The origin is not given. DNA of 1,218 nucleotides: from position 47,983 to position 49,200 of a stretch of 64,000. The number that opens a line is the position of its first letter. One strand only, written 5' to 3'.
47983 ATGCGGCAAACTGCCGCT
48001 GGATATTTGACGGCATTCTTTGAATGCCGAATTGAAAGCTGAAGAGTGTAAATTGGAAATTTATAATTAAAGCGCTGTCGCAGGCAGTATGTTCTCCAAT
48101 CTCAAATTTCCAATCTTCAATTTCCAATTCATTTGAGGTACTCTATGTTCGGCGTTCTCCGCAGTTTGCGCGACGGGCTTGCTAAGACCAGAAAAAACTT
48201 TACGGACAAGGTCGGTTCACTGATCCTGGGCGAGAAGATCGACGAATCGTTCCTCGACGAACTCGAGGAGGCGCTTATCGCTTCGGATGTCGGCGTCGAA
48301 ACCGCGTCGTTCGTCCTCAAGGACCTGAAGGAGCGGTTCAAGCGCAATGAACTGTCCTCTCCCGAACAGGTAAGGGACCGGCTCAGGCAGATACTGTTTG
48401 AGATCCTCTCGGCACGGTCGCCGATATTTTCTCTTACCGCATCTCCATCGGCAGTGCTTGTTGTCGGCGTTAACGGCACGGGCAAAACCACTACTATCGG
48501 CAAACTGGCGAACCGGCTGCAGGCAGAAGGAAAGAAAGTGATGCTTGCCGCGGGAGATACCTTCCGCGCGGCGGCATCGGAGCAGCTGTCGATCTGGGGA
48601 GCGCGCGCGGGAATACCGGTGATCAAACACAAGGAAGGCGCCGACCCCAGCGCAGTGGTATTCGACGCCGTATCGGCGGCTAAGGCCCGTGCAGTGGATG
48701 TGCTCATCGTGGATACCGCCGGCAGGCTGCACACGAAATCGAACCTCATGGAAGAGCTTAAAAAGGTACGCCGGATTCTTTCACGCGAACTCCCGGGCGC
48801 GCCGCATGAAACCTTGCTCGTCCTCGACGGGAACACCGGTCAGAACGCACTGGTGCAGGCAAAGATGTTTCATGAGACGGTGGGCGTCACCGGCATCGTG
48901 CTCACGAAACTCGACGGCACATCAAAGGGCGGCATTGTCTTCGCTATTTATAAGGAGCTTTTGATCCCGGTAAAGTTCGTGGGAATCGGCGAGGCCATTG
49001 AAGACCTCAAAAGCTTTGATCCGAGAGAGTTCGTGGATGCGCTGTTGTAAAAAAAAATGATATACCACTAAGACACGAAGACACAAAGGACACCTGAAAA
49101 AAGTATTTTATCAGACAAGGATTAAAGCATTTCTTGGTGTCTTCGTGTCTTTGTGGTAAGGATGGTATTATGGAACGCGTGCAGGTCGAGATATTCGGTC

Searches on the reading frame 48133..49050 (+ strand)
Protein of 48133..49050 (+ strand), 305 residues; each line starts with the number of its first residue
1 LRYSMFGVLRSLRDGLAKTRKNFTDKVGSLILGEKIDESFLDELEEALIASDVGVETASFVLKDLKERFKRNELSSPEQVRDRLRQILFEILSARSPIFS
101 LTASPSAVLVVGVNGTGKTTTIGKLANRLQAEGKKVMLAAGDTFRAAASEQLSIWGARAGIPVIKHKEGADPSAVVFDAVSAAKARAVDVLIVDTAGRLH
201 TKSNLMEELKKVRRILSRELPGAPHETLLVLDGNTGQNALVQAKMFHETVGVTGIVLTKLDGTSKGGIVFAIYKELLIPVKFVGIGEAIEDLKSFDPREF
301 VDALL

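Call 78: search_protein_families(library=pfam, proteins=[window:48133-49050:+], max_evalue=0.00001)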
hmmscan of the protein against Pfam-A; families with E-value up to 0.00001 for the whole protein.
window:48133-49050:+ (305 aa): 5 families
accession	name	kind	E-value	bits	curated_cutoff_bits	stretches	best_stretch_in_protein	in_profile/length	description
PF00448.28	SRP54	-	1.5e-79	266.7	22.7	1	106-305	2-195/196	SRP54-type protein, GTPase domain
PF02881.24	SRP54_N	-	1.2e-13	51.5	22.4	1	23-88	1-75/75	SRP54-type protein, helical bundle domain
PF13604.12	AAA_30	-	1.4e-07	31.9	27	1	102-203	14-104/191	AAA domain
PF13401.12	AAA_22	-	2e-07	31.8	27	1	106-215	6-110/130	AAA domain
PF13191.12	AAA_16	-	9.8e-06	26.6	32.6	0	103-232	22-139/167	AAA ATPase domain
